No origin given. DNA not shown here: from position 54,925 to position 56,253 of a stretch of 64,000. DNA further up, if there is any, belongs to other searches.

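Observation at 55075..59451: Repeat-bracketed three-gene cassette: 3-TM membrane protein, signal-less SH3b-S8 peptidase, 732-aa exported barrel-tailed protein (candidate uncharacterised system)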

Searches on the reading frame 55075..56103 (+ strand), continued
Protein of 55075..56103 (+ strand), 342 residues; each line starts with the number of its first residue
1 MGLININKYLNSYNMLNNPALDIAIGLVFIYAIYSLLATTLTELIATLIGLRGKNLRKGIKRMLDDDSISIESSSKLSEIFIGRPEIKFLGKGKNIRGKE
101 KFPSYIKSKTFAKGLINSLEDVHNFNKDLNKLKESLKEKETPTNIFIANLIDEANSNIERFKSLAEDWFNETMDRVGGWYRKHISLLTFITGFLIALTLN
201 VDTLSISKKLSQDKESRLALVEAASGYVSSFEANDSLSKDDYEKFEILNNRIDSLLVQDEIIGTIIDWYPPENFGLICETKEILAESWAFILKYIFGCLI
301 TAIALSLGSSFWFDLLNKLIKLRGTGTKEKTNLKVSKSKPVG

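Call 27: search_protein_families(library=pfam, proteins=[L050:8008-10107:+, L052:8008-8712:+, L056:8293-9252:+, L058:8411-9004:+, L062:2194-3381:+, L065:1085-5308:+, L066:8069-9571:+, L067:1181-2377:+, L073:8053-10062:+, L075:8406-9230:+], max_evalue=0.01)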
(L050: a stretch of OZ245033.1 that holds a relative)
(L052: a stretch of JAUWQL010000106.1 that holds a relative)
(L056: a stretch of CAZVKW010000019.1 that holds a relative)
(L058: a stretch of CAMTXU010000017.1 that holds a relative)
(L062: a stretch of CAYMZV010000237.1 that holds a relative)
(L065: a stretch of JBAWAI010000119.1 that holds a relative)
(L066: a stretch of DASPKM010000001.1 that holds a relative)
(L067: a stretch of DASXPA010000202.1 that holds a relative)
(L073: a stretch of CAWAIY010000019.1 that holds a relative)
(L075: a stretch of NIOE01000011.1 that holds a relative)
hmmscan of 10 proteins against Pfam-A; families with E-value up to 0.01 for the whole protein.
L050:8008-10107:+ (699 aa): 1 family
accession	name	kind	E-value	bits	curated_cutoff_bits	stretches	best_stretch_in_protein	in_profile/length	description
PF09994.14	T6SS_Tle1-like_cat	-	6.6e-72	242.7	27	1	2-289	1-285/287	T6SS, Phospholipase effector Tle1-like, catalytic domain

L052:8008-8712:+ (234 aa): 0 families

L056:8293-9252:+ (319 aa): 1 family
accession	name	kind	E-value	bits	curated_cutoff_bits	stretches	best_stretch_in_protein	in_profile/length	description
PF01374.23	Glyco_hydro_46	-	1.4e-11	44.9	27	1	166-308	61-207/210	Glycosyl hydrolase family 46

L058:8411-9004:+ (197 aa): 0 families

L062:2194-3381:+ (395 aa): 1 family
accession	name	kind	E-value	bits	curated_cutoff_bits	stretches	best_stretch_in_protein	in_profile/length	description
PF04909.20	Amidohydro_2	-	3.5e-17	63.5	26.4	1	97-382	50-282/289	Amidohydrolase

L065:1085-5308:+ (1407 aa): 0 families

L066:8069-9571:+ (500 aa): 1 family
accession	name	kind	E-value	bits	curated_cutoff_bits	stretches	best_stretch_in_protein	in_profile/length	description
PF00884.28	Sulfatase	-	1.4e-10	41.5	25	1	211-469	36-264/301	Sulfatase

L067:1181-2377:+ (398 aa): 2 families
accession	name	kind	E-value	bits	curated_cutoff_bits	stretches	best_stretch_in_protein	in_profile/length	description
PF01471.23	PG_binding_1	-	2.4e-13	50.5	23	1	89-143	2-56/57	Putative peptidoglycan binding domain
PF07335.16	Glyco_hydro_75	-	4.5e-09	37.2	27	1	266-357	36-135/165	Fungal chitosanase of glycosyl hydrolase group 75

L073:8053-10062:+ (669 aa): 9 families
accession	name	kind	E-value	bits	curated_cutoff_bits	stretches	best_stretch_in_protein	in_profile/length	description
PF01653.23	DNA_ligase_aden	-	4.8e-91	305.2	27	1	73-319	3-253/253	NAD-dependent DNA ligase adenylation domain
PF03120.22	DNA_ligase_OB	-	1.7e-35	121.2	32.9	1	322-399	1-78/79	NAD-dependent DNA ligase OB-fold domain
PF12826.13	HHH_2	-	3.3e-23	82.1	27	1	510-573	1-64/64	Helix-hairpin-helix motif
PF14520.12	HHH_5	-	1.5e-12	48.3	27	2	516-562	6-53/57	Helix-hairpin-helix domain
PF03119.21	DNA_ligase_ZBD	-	6.7e-12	45.5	25.8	1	408-434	1-27/27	NAD-dependent DNA ligase C4 zinc finger domain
PF00533.33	BRCT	-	1.3e-11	45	21.3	1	599-666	8-77/78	BRCA1 C Terminus (BRCT) domain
PF12738.14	PTCB-BRCT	-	3.4e-07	30.6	22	1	606-658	7-59/63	twin BRCT domain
PF22745.1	Nlig-Ia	-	2.1e-06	28.7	27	1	8-58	2-52/92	DNA ligase-like, N-terminal NAD+-binding domain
PF00633.29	HHH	-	0.00046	20.3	24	1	535-562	2-29/30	Helix-hairpin-helix motif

L075:8406-9230:+ (274 aa): 2 families
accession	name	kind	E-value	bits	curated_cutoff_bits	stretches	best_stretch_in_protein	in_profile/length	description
PF11860.13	Muramidase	-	1.7e-50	172.1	22.3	1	29-192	3-174/175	N-acetylmuramidase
PF01471.23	PG_binding_1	-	4.4e-06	27.2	23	1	201-239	4-42/57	Putative peptidoglycan binding domain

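Call 39: search_protein_families(library=phrogs, proteins=[window:55117-56100:+, L025:8171-9136:+, L023:8269-9618:+, L012:8031-9251:+, L050:8008-10107:+], max_evalue=0.1)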
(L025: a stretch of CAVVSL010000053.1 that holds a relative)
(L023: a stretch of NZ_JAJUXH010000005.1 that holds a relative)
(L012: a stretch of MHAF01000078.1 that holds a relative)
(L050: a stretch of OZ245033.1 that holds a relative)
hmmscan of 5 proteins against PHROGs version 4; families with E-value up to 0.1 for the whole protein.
window:55117-56100:+ (328 aa): 1 family
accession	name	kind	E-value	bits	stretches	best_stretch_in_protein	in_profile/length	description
phrog_34580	-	unknown function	0.077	14.5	0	86-167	81-157/157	-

L025:8171-9136:+ (321 aa): 0 families

L023:8269-9618:+ (449 aa): 0 families

L012:8031-9251:+ (406 aa): 0 families

L050:8008-10107:+ (699 aa): 0 families

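Call 41: predict_structure(alignment_id=A3)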
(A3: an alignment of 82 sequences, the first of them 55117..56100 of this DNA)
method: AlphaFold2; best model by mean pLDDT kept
length: 328 residues; sequences in the alignment: 82
mean_pLDDT: 87.6   pTM: 0.81
mean pLDDT of the five models: 87.6, 86.3, 86.1, 85.2, 84.7
residues with pLDDT >= 90: 222; 70-90: 58; 50-70: 48; < 50: 0
segments of 3 or more residues with pLDDT < 50: none
pLDDT, mean of each block of 10 residues (from residue 1): 86 95 94 94 96 72 93 93 92 98 97 97 94 98 98 98 96 97 93 94 93 83 56 77 79 69 66 86 96 92 92 61 64
secondary structure, 60 per line:
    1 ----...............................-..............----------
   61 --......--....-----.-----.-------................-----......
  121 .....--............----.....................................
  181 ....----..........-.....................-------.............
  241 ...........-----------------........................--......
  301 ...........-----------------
elements in order: H5-35 H37-50 H63-68 H71-74 H94-109 H115-125 H128-139 H144-184 H189-198 H200-220 H228-251 H269-292 H295-311

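Call 44: fold_search(model_id=the predicted structure, library=pdb)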
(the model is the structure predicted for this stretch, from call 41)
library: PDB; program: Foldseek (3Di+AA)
matches with E <= 10: 114; with E <= 0.001: 0
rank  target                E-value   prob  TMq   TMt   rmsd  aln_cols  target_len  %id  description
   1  9b27_H                1.2e+00  0.07  0.13  0.12  27.3       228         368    9  Dia1 at the Barbed End of F-Actin (released 2024-05-29)
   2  4o6m_A                1.3e+00  0.05  0.10  0.10  23.8       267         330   14  Structure of AF2299, a CDP-alcohol phosphotransferase (CMP-bound) (released 2014-05-14)
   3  8vp5_B                1.3e+00  0.04  0.11  0.06  25.9       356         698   14  Cryo-EM structure of the ABC transporter PCAT1 bound with ADP and Substrate (released 2024-10-30)
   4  4tql_A                1.4e+00  0.06  0.12  0.15  30.0       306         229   10  Computationally designed three helix bundle (released 2014-10-15)
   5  7zjk_A                1.4e+00  0.06  0.12  0.15  19.1       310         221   12  CspZ (BbCRASP-2) from Borrelia burgdorferi strain B408 (released 2023-04-19)
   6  8vp9_A                1.4e+00  0.04  0.12  0.07  26.2       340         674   16  Cryo-EM structure of the cysteine-free ABC transporter PCAT1 bound with ADP and Substrate (released 2024-10-30)
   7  8r5s_D                1.5e+00  0.08  0.14  0.18  27.1       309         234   13  t113 - De-novo designed soluble homotetramer (released 2024-11-27)
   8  6v9z_A                1.6e+00  0.05  0.13  0.08  25.1       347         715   15  Cryo-EM structure of PCAT1 bound to its CtA peptide substrate (released 2020-01-22)
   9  7b0p_A                1.8e+00  0.05  0.12  0.16  23.6       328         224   11  In meso structure of the membrane integral lipoprotein intramolecular transacylase Lit from Bacillus cereus in space g (released 2021-05-26)
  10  6ek4_C                1.8e+00  0.03  0.11  0.11  37.5       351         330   13  PaxB from Photorhabdus luminescens (released 2018-05-16)
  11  7zjm_A                1.8e+00  0.05  0.13  0.15  20.0       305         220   11  Crystal structure of a complex between CspZ from Borrelia burgdorferi strain B408 and human FH SCR domains 6-7 (released 2023-04-19)
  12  6ek4_B                1.9e+00  0.02  0.09  0.09  38.1       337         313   14  PaxB from Photorhabdus luminescens (released 2018-05-16)
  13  5mju                  2.0e+00  0.02  0.10  0.09  25.3       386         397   12  Structure of the thermostabilized EAAT1 cryst mutant in complex with the competititve inhibitor TFB-TBOA and the alloste (released 2017-04-19)
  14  7l0r_C                2.2e+00  0.03  0.13  0.13  24.7       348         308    8  Structure of NTS-NTSR1-Gi complex in lipid nanodisc, noncanonical state, without AHD (released 2021-01-06)
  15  7ad3_A                2.3e+00  0.04  0.13  0.13  25.4       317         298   15  Class D GPCR Ste2 dimer coupled to two G proteins (released 2020-12-09)
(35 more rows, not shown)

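Call 53: search_protein_families(library=pfam, proteins=[L027:8148-9215:+, L021:2810-3730:+], max_evalue=0.01)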
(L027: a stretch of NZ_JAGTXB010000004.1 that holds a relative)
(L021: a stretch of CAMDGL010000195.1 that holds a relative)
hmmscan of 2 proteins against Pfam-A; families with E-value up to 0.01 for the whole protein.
L027:8148-9215:+ (355 aa): 3 families
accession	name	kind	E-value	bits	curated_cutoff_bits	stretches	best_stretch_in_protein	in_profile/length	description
PF00089.32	Trypsin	-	0.00091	19.5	20.6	1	177-335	29-200/220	Trypsin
PF13365.12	Trypsin_2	-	0.0014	19.8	27.6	1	177-328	3-143/144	Trypsin-like peptidase domain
PF08460.16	SH3_5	-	0.0017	18.9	22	1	9-59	15-65/68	Bacterial SH3 domain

L021:2810-3730:+ (306 aa): 1 family
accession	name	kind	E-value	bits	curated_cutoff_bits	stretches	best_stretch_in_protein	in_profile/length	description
PF00112.29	Peptidase_C1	-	8e-12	46.1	20.7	1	70-276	15-201/220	Papain family cysteine protease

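Call 57: search_dna_similar(query=window:55117-56100:+, collection=phages, mode=protein, max_evalue=0.001)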
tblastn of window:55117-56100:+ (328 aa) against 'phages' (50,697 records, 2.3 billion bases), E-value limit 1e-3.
No match.

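Call 58: search_dna_similar(query=window:55117-56100:+, collection=plasmids, mode=protein, max_evalue=0.001)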
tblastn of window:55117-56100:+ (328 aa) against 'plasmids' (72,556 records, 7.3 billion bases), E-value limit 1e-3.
Records with a match: 12; places in all: 12; records where one place covers at least 80% of the query: 10.
Best place of each record, by identity: <60% 12.
By first word of the organism name: Rhizobium 4; Agrobacterium 2; Caballeronia 1; Kovacikia 1; Vitreoscilla 1; Hymenobacter 1; Paracoccus 1; Nostoc 1.
By predicted mobility (MOB-suite, as given by PLSDB): non-mobilizable 5; mobilizable 4; conjugative 3.
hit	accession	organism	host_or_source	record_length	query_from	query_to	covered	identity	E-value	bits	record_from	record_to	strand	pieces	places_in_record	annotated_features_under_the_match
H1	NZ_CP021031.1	Rhizobium sp. NXC14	Phaseolus vulgaris,cell culture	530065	1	318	97%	28.0%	2e-25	114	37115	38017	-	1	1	hypothetical protein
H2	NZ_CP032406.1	Rhizobium rosettiformans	Isolation,ex cyanobacteria field sample ...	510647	1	315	96%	28.1%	4e-20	99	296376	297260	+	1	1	hypothetical protein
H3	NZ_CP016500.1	Agrobacterium sp. RAC06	Microbial isolate,Algal phycosphere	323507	1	315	96%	27.2%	1e-16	88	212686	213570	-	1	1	hypothetical protein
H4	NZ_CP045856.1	Agrobacterium sp. MA01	cell culture,Microcystis culture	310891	1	315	96%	27.2%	1e-16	88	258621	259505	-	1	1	hypothetical protein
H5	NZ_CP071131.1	Caballeronia sp. M1242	Homo sapiens,ETA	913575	1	311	95%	27.4%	2e-17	91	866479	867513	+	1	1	hypothetical protein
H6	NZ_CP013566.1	Rhizobium phaseoli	Phaseolus vulgaris,Whole ...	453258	1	326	99%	25.8%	5e-16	86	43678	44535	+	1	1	hypothetical protein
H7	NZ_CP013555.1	Rhizobium phaseoli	-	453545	1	326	99%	25.8%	5e-16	86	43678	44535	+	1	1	hypothetical protein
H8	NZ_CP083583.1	Kovacikia minuta CCNUW1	cell culture,fresh water lake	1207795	5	314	95%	26.1%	1e-15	85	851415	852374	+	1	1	record has no annotation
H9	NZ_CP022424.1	Vitreoscilla filiformis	cell culture,Mud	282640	1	311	95%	26.0%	2e-13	79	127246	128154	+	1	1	hypothetical protein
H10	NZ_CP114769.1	Hymenobacter canadensis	whole organism,lake water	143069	1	325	99%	23.8%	1e-14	82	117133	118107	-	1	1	hypothetical protein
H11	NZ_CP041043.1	Paracoccus sp. AK26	pure culture,Hexachlorocyclohexane ...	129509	73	312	73%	25.1%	2e-15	85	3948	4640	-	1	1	hypothetical protein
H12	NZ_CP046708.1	Nostoc sp. ATCC 53789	-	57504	137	319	56%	22.3%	2e-9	66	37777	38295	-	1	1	hypothetical protein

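Call 59: get_annotated_region(hit=H1, flank=5000)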
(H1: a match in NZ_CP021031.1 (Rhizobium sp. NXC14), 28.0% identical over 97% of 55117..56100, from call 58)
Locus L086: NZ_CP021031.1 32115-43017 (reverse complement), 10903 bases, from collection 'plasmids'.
description: Rhizobium sp. NXC14 plasmid pRspNXC14a, complete sequence
organism: Rhizobium sp. NXC14 (NCBI taxid 1981173)
taxonomy: Bacteria; Pseudomonadota; Alphaproteobacteria; Hyphomicrobiales; Rhizobiaceae; Rhizobium; Rhizobium sp. NXC14
host: -; source: Phaseolus vulgaris,cell culture; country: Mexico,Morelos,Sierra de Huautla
typing (MOB-suite, as given by PLSDB): conjugative; replicon rep_cluster_287; relaxase MOBP,MOBQ; mating-pair formation MPF_T
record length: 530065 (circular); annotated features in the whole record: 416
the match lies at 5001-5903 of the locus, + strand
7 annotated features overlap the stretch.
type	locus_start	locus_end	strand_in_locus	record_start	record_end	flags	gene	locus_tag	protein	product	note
CDS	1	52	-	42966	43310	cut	-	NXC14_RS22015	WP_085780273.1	hypothetical protein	-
CDS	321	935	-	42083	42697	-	-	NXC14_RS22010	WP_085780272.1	hypothetical protein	-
CDS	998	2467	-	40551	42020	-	-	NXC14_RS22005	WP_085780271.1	M15 family metallopeptidase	-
CDS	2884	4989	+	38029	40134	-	-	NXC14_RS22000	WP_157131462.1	patatin-like phospholipase family protein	-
CDS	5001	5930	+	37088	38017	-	-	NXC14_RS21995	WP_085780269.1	hypothetical protein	-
CDS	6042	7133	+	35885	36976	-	-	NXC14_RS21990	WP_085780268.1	DUF2252 family protein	-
CDS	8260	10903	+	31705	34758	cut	-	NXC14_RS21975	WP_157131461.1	hypothetical protein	-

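Call 60: get_annotated_region(hit=H10, flank=5000)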
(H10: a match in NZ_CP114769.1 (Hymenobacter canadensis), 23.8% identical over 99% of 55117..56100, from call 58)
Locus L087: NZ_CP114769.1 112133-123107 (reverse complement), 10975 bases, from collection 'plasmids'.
description: Hymenobacter canadensis strain PAMC 29467 plasmid unnamed2, complete sequence
organism: Hymenobacter canadensis (NCBI taxid 2999067)
taxonomy: Bacteria; Bacteroidota; Cytophagia; Cytophagales; Hymenobacteraceae; Hymenobacter; Hymenobacter canadensis
host: -; source: whole organism,lake water; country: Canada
typing (MOB-suite, as given by PLSDB): mobilizable; relaxase MOBB
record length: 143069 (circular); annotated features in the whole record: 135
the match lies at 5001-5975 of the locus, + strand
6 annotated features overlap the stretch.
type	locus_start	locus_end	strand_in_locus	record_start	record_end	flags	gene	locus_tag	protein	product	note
CDS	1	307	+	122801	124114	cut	-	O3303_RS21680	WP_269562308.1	DNA/RNA non-specific endonuclease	-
CDS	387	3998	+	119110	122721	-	-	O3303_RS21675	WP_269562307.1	hypothetical protein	-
CDS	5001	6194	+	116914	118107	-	-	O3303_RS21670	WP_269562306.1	hypothetical protein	-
CDS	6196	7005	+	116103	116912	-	-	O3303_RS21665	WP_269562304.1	N-acetylmuramoyl-L-alanine amidase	-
CDS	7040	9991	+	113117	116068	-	-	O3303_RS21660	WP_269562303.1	S8 family serine peptidase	GO:0006508 - proteolysis [Evidence IEA]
CDS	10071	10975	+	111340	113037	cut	-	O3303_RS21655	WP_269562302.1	hypothetical protein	-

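Call 61: get_annotated_region(hit=H5, flank=5000)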
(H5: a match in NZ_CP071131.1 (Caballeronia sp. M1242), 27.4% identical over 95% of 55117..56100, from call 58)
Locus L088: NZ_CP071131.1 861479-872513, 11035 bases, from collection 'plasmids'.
description: Caballeronia sp. M1242 plasmid unnamed2, complete sequence
organism: Caballeronia sp. M1242 (NCBI taxid 2814653)
taxonomy: Bacteria; Pseudomonadota; Betaproteobacteria; Burkholderiales; Burkholderiaceae; Caballeronia; Caballeronia sp. M1242
host: -; source: Homo sapiens,ETA; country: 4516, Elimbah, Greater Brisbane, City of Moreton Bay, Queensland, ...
typing (MOB-suite, as given by PLSDB): non-mobilizable
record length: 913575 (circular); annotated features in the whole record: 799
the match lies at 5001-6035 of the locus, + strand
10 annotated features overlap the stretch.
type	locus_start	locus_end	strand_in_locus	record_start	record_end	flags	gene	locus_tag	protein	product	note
CDS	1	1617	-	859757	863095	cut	-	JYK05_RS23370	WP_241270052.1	adenylate/guanylate cyclase domain-containing protein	GO:0009190 - cyclic nucleotide biosynthetic process [Evidence IEA]; GO:0035556 - intracellular signal transduction ...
CDS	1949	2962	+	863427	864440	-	-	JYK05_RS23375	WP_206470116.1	LuxR C-terminal-related transcriptional regulator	GO:0006355 - regulation of DNA-templated transcription [Evidence IEA]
CDS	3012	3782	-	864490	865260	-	-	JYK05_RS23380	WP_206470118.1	hypothetical protein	-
CDS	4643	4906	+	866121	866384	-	-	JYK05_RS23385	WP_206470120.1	hypothetical protein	-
CDS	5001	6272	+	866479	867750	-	-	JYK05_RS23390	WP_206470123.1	hypothetical protein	-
CDS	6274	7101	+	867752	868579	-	-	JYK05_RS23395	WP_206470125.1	N-acetylmuramoyl-L-alanine amidase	-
CDS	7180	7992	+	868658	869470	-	-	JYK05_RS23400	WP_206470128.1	peptidoglycan-binding protein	-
CDS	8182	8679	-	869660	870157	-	-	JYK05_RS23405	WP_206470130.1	SRPBCC family protein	-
CDS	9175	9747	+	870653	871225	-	-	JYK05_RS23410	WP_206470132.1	DUF1993 domain-containing protein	-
CDS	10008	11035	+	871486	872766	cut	-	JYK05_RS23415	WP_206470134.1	MFS transporter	GO:0055085 - transmembrane transport [Evidence IEA]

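Call 69: search_protein_families(library=pfam, alignment_id=A7, max_evalue=0.00001)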
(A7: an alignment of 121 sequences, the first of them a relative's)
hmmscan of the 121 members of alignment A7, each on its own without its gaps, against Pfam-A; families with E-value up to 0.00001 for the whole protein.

A. member 1, L006:111-572:- (153 aa): 0 families

B. families by the number of members that match (of 121 scanned): 135 families (the first 25 are shown)
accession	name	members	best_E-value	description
PF00072.30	Response_reg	5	1.4e-52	Response regulator receiver domain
PF13715.12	CarbopepD_reg_2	3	2.6e-15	CarboxypepD_reg-like domain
PF04545.22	Sigma70_r4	3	7.7e-14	Sigma-70, region 4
PF03235.19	GmrSD_N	2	3.5e-33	GmrSD restriction endonuclease, N-terminal domain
PF00082.27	Peptidase_S8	2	4.8e-29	Subtilase family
PF00665.32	rve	2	2.4e-26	Integrase core domain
PF02518.31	HATPase_c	2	3e-25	Histidine kinase-, DNA gyrase B-, and HSP90-like ATPase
PF07478.18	Dala_Dala_lig_C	2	7.1e-23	D-ala D-ala ligase C-terminus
PF13683.12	rve_3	2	2.6e-22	Integrase core domain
PF00512.31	HisKA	2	8.8e-21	His Kinase A (phospho-acceptor) domain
PF03734.19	YkuD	2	3.2e-20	L,D-transpeptidase catalytic domain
PF01261.30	AP_endonuc_2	2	2.3e-19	Xylose isomerase-like TIM barrel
PF04397.21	LytTR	2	3e-18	LytTr DNA-binding domain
PF04542.20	Sigma70_r2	2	1.1e-17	Sigma-70 region 2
PF13620.12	CarboxypepD_reg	2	8.6e-16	Carboxypeptidase regulatory-like domain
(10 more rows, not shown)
